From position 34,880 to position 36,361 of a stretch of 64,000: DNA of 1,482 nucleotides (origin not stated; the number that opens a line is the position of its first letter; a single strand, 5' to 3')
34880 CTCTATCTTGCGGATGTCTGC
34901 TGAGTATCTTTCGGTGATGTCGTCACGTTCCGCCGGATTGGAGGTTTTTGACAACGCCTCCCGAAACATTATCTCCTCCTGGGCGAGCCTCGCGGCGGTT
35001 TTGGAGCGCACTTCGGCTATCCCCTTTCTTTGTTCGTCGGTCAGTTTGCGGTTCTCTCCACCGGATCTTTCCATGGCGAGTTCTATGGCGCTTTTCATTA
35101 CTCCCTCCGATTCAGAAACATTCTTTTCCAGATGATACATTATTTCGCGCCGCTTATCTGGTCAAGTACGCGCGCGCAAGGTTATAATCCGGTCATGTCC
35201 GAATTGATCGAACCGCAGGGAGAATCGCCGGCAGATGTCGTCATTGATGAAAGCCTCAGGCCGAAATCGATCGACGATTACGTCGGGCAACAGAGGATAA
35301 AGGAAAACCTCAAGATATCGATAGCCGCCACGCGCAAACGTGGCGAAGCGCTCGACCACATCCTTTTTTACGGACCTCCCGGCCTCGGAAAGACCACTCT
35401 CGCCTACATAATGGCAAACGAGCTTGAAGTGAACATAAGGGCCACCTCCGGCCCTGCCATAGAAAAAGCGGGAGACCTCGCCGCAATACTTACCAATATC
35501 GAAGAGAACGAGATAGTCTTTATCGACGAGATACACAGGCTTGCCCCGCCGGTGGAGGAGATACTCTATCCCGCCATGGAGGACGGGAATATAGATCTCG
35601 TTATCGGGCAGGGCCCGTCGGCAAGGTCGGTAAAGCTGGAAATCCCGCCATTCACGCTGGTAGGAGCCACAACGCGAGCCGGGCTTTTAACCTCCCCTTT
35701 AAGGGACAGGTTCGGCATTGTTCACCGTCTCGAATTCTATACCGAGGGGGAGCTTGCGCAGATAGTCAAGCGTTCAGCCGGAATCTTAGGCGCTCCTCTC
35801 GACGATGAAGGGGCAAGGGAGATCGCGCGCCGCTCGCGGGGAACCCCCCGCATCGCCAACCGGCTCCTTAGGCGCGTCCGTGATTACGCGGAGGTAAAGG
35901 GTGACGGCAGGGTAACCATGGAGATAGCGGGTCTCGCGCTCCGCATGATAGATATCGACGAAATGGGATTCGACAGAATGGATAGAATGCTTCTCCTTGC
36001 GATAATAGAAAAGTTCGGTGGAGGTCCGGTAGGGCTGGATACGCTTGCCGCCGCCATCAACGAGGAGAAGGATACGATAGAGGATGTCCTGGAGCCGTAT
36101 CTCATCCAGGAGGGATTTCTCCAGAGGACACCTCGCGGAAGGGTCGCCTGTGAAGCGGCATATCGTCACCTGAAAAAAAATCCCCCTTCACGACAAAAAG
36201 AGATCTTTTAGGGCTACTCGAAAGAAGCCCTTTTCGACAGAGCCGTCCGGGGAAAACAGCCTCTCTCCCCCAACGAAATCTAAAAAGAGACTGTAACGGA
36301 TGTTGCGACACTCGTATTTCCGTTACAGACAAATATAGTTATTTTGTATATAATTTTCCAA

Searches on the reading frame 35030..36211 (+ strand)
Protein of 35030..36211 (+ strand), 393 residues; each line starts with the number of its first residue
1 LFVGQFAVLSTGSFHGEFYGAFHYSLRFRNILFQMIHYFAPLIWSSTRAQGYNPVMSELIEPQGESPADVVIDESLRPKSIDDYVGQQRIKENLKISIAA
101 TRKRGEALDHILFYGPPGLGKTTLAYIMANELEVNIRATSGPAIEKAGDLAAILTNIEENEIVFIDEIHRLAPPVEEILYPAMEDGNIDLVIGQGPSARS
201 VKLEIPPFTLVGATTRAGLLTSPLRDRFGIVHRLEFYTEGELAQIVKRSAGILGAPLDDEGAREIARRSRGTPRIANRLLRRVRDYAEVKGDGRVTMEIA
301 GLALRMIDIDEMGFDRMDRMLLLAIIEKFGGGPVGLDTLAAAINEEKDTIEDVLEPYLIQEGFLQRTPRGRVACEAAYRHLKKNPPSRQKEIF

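Call 11: search_protein_families(library=pfam, proteins=[window:35030-36211:+], max_evalue=0.00001)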
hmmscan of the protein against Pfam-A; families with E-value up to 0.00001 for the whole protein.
window:35030-36211:+ (393 aa): 5 families
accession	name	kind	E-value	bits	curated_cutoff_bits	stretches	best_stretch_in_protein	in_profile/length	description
PF05496.18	RuvB_N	-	1.5e-79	265.8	27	1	76-234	1-159/159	Holliday junction DNA helicase RuvB P-loop domain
PF17864.7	AAA_lid_4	-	6.5e-32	109.6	27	1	237-310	1-74/74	RuvB AAA lid domain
PF05491.19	RuvB_C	-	1e-24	86.7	24.7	1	311-382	1-72/72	RuvB C-terminal winged helix domain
PF00004.35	AAA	-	2.7e-20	73.6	21.2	1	111-232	1-127/131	ATPase family associated with various cellular activities (AAA)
PF07728.20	AAA_5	-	9.6e-08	32.6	22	1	110-228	1-139/139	AAA domain (dynein-related subfamily)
